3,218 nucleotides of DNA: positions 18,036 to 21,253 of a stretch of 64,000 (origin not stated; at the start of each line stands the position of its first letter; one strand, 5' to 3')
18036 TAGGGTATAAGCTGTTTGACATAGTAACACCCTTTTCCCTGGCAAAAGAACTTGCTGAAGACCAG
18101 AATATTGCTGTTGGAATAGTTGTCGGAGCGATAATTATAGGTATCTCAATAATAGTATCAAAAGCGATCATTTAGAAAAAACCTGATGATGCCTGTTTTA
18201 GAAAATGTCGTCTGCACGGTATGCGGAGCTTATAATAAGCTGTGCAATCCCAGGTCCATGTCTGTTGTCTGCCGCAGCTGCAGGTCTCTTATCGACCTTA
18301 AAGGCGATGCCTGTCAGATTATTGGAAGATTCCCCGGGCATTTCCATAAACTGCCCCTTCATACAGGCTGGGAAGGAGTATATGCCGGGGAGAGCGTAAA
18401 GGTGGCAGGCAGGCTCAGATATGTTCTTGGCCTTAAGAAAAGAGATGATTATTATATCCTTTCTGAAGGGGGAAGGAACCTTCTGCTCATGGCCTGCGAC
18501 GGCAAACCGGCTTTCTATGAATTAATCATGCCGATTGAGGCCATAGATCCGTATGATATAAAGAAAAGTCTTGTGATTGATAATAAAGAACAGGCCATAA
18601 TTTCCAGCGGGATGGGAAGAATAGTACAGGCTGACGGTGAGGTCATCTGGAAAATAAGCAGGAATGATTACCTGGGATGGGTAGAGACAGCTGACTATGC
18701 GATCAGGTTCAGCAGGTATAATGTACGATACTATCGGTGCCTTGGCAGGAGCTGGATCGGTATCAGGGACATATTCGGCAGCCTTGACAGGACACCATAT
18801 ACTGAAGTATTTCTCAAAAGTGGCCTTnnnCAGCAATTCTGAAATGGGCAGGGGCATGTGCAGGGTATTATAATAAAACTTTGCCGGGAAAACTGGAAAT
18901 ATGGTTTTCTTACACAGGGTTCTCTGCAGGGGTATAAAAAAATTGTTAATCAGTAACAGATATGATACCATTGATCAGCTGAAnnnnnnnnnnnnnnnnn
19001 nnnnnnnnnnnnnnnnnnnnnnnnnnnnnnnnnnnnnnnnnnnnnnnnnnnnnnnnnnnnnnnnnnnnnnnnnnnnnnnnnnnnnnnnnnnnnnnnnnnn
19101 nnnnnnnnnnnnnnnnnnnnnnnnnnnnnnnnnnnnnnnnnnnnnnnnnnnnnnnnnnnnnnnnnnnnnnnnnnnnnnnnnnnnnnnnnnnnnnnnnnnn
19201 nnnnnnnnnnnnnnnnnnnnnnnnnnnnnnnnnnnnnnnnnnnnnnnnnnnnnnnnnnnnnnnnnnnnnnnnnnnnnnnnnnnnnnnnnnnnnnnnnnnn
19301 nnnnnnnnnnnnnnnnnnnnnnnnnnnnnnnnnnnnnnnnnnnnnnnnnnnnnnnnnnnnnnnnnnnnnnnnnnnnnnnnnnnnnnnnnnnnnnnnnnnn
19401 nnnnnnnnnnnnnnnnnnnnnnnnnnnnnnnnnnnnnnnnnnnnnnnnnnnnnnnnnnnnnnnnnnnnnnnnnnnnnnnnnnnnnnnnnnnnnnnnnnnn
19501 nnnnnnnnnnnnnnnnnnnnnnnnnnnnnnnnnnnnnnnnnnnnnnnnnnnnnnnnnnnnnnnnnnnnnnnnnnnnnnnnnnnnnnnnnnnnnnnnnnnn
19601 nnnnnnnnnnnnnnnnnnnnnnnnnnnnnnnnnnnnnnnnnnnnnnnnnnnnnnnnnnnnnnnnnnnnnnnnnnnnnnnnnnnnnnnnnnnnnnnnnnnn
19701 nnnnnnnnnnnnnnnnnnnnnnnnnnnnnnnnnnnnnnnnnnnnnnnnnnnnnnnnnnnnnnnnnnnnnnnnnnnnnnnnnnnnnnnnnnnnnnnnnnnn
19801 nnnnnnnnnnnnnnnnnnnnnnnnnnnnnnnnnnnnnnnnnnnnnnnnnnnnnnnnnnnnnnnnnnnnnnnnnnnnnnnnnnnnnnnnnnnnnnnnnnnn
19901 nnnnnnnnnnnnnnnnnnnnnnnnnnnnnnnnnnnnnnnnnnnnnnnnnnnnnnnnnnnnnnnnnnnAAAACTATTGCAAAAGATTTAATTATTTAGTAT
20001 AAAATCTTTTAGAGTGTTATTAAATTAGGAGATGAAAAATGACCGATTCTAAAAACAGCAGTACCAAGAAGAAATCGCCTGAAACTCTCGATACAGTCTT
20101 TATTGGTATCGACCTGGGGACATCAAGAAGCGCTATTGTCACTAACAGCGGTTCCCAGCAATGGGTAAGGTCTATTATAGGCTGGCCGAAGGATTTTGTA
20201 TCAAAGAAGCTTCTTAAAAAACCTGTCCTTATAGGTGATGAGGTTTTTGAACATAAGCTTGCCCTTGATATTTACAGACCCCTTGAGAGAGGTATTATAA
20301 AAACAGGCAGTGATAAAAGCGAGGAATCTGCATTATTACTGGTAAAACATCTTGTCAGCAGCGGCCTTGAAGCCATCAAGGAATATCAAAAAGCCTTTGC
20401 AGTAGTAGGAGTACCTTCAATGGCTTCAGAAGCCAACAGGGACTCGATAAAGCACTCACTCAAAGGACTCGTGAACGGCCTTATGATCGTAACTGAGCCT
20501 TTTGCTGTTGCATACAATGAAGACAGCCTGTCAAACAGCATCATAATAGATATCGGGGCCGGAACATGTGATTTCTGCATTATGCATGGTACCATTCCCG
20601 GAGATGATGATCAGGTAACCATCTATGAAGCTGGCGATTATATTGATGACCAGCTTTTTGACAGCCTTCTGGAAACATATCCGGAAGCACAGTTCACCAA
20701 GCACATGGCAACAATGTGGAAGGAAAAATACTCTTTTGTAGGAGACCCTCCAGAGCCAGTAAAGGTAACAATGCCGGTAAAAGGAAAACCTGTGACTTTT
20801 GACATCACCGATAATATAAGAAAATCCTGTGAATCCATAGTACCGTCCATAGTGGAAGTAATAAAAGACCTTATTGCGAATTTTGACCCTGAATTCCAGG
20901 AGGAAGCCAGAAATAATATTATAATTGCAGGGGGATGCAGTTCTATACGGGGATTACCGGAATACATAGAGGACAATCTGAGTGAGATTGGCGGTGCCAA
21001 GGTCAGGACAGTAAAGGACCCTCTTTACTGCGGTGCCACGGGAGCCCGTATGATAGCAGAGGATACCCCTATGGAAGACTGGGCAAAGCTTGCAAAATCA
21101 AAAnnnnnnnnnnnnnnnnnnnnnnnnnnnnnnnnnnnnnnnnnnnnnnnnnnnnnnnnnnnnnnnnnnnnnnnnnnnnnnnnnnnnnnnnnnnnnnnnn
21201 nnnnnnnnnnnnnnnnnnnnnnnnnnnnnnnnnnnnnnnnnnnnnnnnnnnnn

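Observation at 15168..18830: B12-binding radical SAM enzyme with a CX4CX2C cluster and a possible C-terminal PqqD-like domain, next to a ZnR-DUF4178 / DUF350 / ZnR-DUF4178 triad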

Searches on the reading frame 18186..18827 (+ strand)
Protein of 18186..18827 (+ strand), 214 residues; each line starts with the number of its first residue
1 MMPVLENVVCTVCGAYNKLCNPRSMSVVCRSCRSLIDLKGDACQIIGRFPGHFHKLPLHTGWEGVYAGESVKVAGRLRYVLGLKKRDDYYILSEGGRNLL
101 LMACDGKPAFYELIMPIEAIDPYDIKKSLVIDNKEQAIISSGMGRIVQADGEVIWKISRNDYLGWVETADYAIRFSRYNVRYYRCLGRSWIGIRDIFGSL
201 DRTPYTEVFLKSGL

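Call 3: search_protein_families(library=pfam, proteins=[window:18186-18827:+], max_evalue=1)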
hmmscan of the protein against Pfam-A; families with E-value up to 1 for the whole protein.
window:18186-18827:+ (214 aa): 0 families

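Call 4: search_protein_families(library=ncbifam, proteins=[window:18186-18827:+], max_evalue=1)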
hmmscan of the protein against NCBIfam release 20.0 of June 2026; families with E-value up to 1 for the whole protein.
window:18186-18827:+ (214 aa): 0 families

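Call 73: search_protein_families(library=padloc, proteins=[window:18186-18827:+], max_evalue=0.01)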
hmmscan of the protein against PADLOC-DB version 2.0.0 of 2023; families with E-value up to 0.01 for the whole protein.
window:18186-18827:+ (214 aa): 0 families

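Call 90: search_protein_families(library=pfam, proteins=[L136:5661-8006:+, L136:11848-13641:+, L135:4860-6497:+, L136:5065-5661:+, L136:8006-9619:+, L102:1-1926:+], max_evalue=0.001)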
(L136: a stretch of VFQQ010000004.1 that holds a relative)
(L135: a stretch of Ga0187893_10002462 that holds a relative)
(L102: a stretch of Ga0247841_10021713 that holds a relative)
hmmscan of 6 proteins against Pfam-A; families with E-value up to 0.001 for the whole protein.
L136:5661-8006:+ (782 aa): 1 family
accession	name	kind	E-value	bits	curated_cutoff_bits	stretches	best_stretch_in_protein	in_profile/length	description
PF02675.21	AdoMet_dc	-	7.2e-23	81.4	25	1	628-733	3-107/107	S-adenosylmethionine decarboxylase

L136:11848-13641:+ (598 aa): 5 families
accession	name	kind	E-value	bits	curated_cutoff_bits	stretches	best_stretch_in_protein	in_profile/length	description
PF01593.30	Amino_oxidase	-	2.3e-19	70.4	19.8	1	134-595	1-443/443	Flavin containing amine oxidoreductase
PF13450.12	NAD_binding_8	-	1.8e-11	44.6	21.9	1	129-196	1-66/68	NAD(P)-binding Rossmann-like domain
PF00890.30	FAD_binding_2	-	2.3e-06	27.5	20.4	1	127-166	2-40/414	FAD binding domain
PF01266.30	DAO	-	1.9e-05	24.8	27.9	1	127-173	2-48/353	FAD dependent oxidoreductase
PF12831.13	FAD_oxidored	-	0.00046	20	27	1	126-178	1-52/416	FAD dependent oxidoreductase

L135:4860-6497:+ (546 aa): 4 families
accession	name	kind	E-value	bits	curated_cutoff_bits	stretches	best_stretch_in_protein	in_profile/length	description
PF13450.12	NAD_binding_8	-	2.5e-12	47.3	21.9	1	67-134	1-66/68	NAD(P)-binding Rossmann-like domain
PF01593.30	Amino_oxidase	-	1.1e-08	35.2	19.8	1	72-538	1-442/443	Flavin containing amine oxidoreductase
PF01266.30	DAO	-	1.1e-07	32.1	27.9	1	65-135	2-58/353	FAD dependent oxidoreductase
PF00890.30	FAD_binding_2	-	2.3e-05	24.2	20.4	1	65-318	2-169/414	FAD binding domain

L136:5065-5661:+ (199 aa): 4 families
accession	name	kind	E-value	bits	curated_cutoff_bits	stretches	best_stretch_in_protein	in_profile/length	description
PF08281.18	Sigma70_r4_2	-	4.1e-15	55.6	25.7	1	140-191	3-54/54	Sigma-70, region 4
PF04545.22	Sigma70_r4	-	3.6e-12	46.1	24.1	1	144-193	1-50/50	Sigma-70, region 4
PF04542.20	Sigma70_r2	-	2e-06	27.9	24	1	25-91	4-67/71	Sigma-70 region 2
PF07638.17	Sigma70_ECF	-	2.5e-05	24.7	21.1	1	58-180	55-168/185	ECF sigma factor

L136:8006-9619:+ (538 aa): 2 families
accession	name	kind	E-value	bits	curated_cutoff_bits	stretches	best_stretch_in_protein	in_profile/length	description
PF13785.11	DUF4178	-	5.7e-33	114.4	25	2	299-437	2-135/136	Domain of unknown function (DUF4178)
PF14803.11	Zn_ribbon_Nudix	-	0.00043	20.6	25.6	0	247-271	3-29/34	Nudix N-terminal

L102:1-1926:+ (642 aa): 3 families
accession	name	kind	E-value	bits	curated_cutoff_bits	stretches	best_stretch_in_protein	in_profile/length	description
PF13785.11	DUF4178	-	3e-29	102.4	25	2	275-414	1-135/136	Domain of unknown function (DUF4178)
PF13248.11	Zn_ribbon_3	-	0.00044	20.1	27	0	223-231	3-11/26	zinc-ribbon domain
PF21344.3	Zn_ribbon_LysW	-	0.00052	20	27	0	218-230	17-29/46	Alpha-aminoadipate carrier protein LysW-like, globular domain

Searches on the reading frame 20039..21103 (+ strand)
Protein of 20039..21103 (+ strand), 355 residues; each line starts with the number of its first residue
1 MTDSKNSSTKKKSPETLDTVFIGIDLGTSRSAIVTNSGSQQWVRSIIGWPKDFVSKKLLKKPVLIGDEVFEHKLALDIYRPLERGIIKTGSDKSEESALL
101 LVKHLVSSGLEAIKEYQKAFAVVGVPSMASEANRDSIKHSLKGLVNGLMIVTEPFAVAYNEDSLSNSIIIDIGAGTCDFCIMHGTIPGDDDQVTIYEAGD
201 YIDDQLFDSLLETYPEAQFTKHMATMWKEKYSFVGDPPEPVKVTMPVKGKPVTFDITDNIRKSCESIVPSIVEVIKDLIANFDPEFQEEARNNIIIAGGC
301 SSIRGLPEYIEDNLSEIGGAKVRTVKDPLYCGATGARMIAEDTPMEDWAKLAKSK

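Call 3: search_protein_families(library=pfam, proteins=[window:20039-21103:+], max_evalue=1)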
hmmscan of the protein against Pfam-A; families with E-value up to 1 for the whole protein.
window:20039-21103:+ (355 aa): 11 families
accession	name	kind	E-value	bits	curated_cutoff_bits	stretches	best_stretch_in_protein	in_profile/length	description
PF06723.19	MreB_Mbl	-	1.5e-20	73.8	27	1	21-343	3-322/327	MreB/Mbl protein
PF00022.25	Actin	-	3.3e-09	36.3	27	2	265-324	300-361/410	Actin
PF25216.1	Volactin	-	2.4e-07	31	35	1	78-338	76-319/321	Volactin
PF25229.1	Salactin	-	2.2e-05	24.1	27.1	1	220-341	204-332/335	Salactin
PF14450.12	FtsA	-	8.5e-05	23.4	31.8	1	169-335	2-127/127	Cell division protein FtsA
PF01869.26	BcrAD_BadFG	-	0.0002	21.4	31.5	1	265-340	196-271/271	BadF/BadG/BcrA/BcrD ATPase family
PF00012.26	HSP70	-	0.0043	15.8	20.6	1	119-183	134-204/599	Hsp70 protein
PF22128.2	Alp7A_like_C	-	0.0082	16.4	22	1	167-322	2-145/156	Alp7A C-terminal domain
PF08841.16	DDR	-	0.11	11.9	24.6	0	282-335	266-323/328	Diol dehydratase reactivase ATPase-like domain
PF11104.14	PilM_2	-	0.12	11.8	27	1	285-315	269-299/340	Type IV pilus assembly protein PilM;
PF10593.14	Z1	-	0.31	11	25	1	209-306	60-141/228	Z1 domain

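Call 4: search_protein_families(library=ncbifam, proteins=[window:20039-21103:+], max_evalue=1)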
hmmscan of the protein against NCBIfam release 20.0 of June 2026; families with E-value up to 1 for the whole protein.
window:20039-21103:+ (355 aa): 21 families
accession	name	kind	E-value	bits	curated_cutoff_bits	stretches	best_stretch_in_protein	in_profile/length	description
NF040964.1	MamK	subfamily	3.3e-122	407.7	400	1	21-353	2-332/335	MamK family actin-like protein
NF053558.1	BeeR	equivalog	6.1e-59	199.8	530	1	20-349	1-346/349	BeeR family actin-like protein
NF010539.0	PRK13927.1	subfamily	2.2e-17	63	293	1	22-343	9-329/339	rod shape-determining protein MreB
TIGR00904.1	mreB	subfamily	6.7e-15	55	365.75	1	75-342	61-328/334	MreB/Mrl family cell shape determining protein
NF010540.1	PRK13929.1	exception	8.2e-09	35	515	1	76-331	60-315/334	rod-share determining protein MreBH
NF053533.1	salactin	equivalog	6.4e-07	28.8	400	1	197-341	181-333/335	actin-like salactin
NF011660.0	PRK15080.1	equivalog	3.3e-05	23.2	182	0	147-183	124-159/277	ethanolamine utilization protein EutJ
NF053560.1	crenactin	equivalog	0.00031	19.8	630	1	51-177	44-182/422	crenactin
TIGR01174.1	ftsA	equivalog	0.00033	19.9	175.85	1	168-314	199-338/371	cell division protein FtsA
NF001413.0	PRK00290.1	equivalog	0.00034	19.1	648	1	120-183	135-202/625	molecular chaperone DnaK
NF003520.0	PRK05183.1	subfamily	0.00038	19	620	1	103-183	136-220/621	Fe-S protein assembly chaperone HscA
TIGR01991.1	HscA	equivalog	0.00046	18.8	708.55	1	118-303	130-326/600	Fe-S protein assembly chaperone HscA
TIGR02350.1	prok_dnaK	equivalog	0.00062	18.3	822.55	1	119-183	131-201/596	molecular chaperone DnaK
TIGR00241.1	CoA_E_activ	domain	0.00078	19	125.4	1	263-339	178-248/248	acyl-CoA dehydratase activase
TIGR01175.1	pilM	subfamily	0.0013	17.9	133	1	265-315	257-307/348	type IV pilus assembly protein PilM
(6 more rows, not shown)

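Call 32: list_cluster_members(proteins=[P0001, P0002, window:20039-21103:+, window:17233-17814:+, window:18186-18827:+, window:17834-18172:+, window:13439-14986:-])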
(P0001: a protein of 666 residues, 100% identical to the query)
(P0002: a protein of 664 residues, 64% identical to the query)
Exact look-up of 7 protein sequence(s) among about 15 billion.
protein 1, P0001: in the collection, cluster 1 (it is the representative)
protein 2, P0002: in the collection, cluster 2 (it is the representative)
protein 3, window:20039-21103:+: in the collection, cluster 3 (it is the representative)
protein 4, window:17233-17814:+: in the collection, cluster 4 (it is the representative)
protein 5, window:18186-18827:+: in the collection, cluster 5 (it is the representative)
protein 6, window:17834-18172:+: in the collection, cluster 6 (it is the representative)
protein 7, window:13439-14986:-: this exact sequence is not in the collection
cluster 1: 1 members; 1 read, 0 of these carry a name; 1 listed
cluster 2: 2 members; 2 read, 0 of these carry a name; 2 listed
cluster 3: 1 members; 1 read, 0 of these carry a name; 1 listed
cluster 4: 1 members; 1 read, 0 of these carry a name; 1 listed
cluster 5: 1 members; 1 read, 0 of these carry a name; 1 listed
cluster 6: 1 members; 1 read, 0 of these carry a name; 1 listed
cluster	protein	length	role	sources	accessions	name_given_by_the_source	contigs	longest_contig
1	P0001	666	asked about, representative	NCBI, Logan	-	-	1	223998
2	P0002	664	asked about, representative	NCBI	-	-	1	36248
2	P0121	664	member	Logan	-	-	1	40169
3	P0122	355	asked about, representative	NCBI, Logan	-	-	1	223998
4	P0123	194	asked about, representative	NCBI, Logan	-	-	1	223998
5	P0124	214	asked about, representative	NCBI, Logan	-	-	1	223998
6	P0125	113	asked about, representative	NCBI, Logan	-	-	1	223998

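Call 73: search_protein_families(library=padloc, proteins=[window:20039-21103:+], max_evalue=0.01)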
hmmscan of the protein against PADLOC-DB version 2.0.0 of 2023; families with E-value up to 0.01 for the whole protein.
window:20039-21103:+ (355 aa): 1 family
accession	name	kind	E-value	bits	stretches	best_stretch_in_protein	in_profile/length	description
PDLC04731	PDC-M61B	-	0.00079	16.2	1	151-211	329-404/588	-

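Call 90: search_protein_families(library=pfam, proteins=[L136:5661-8006:+, L136:11848-13641:+, L135:4860-6497:+, L136:5065-5661:+, L136:8006-9619:+, L102:1-1926:+], max_evalue=0.001)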
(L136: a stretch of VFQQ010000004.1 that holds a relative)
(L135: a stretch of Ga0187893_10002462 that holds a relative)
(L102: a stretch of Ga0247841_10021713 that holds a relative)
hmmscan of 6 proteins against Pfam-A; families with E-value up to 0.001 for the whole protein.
L136:5661-8006:+ (782 aa): 1 family
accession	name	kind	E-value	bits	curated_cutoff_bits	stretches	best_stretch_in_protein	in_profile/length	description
PF02675.21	AdoMet_dc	-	7.2e-23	81.4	25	1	628-733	3-107/107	S-adenosylmethionine decarboxylase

L136:11848-13641:+ (598 aa): 5 families
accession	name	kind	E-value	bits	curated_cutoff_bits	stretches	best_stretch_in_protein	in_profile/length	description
PF01593.30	Amino_oxidase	-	2.3e-19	70.4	19.8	1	134-595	1-443/443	Flavin containing amine oxidoreductase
PF13450.12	NAD_binding_8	-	1.8e-11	44.6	21.9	1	129-196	1-66/68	NAD(P)-binding Rossmann-like domain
PF00890.30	FAD_binding_2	-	2.3e-06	27.5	20.4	1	127-166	2-40/414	FAD binding domain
PF01266.30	DAO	-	1.9e-05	24.8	27.9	1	127-173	2-48/353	FAD dependent oxidoreductase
PF12831.13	FAD_oxidored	-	0.00046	20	27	1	126-178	1-52/416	FAD dependent oxidoreductase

L135:4860-6497:+ (546 aa): 4 families
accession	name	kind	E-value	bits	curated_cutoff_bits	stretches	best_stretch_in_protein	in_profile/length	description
PF13450.12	NAD_binding_8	-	2.5e-12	47.3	21.9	1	67-134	1-66/68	NAD(P)-binding Rossmann-like domain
PF01593.30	Amino_oxidase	-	1.1e-08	35.2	19.8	1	72-538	1-442/443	Flavin containing amine oxidoreductase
PF01266.30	DAO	-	1.1e-07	32.1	27.9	1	65-135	2-58/353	FAD dependent oxidoreductase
PF00890.30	FAD_binding_2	-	2.3e-05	24.2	20.4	1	65-318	2-169/414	FAD binding domain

L136:5065-5661:+ (199 aa): 4 families
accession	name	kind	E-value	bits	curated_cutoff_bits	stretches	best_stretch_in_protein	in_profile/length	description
PF08281.18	Sigma70_r4_2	-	4.1e-15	55.6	25.7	1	140-191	3-54/54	Sigma-70, region 4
PF04545.22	Sigma70_r4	-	3.6e-12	46.1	24.1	1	144-193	1-50/50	Sigma-70, region 4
PF04542.20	Sigma70_r2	-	2e-06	27.9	24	1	25-91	4-67/71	Sigma-70 region 2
PF07638.17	Sigma70_ECF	-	2.5e-05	24.7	21.1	1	58-180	55-168/185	ECF sigma factor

L136:8006-9619:+ (538 aa): 2 families
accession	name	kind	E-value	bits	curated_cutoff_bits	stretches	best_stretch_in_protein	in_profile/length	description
PF13785.11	DUF4178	-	5.7e-33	114.4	25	2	299-437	2-135/136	Domain of unknown function (DUF4178)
PF14803.11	Zn_ribbon_Nudix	-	0.00043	20.6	25.6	0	247-271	3-29/34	Nudix N-terminal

L102:1-1926:+ (642 aa): 3 families
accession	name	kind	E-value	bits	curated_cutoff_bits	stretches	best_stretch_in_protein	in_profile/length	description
PF13785.11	DUF4178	-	3e-29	102.4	25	2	275-414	1-135/136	Domain of unknown function (DUF4178)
PF13248.11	Zn_ribbon_3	-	0.00044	20.1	27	0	223-231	3-11/26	zinc-ribbon domain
PF21344.3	Zn_ribbon_LysW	-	0.00052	20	27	0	218-230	17-29/46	Alpha-aminoadipate carrier protein LysW-like, globular domain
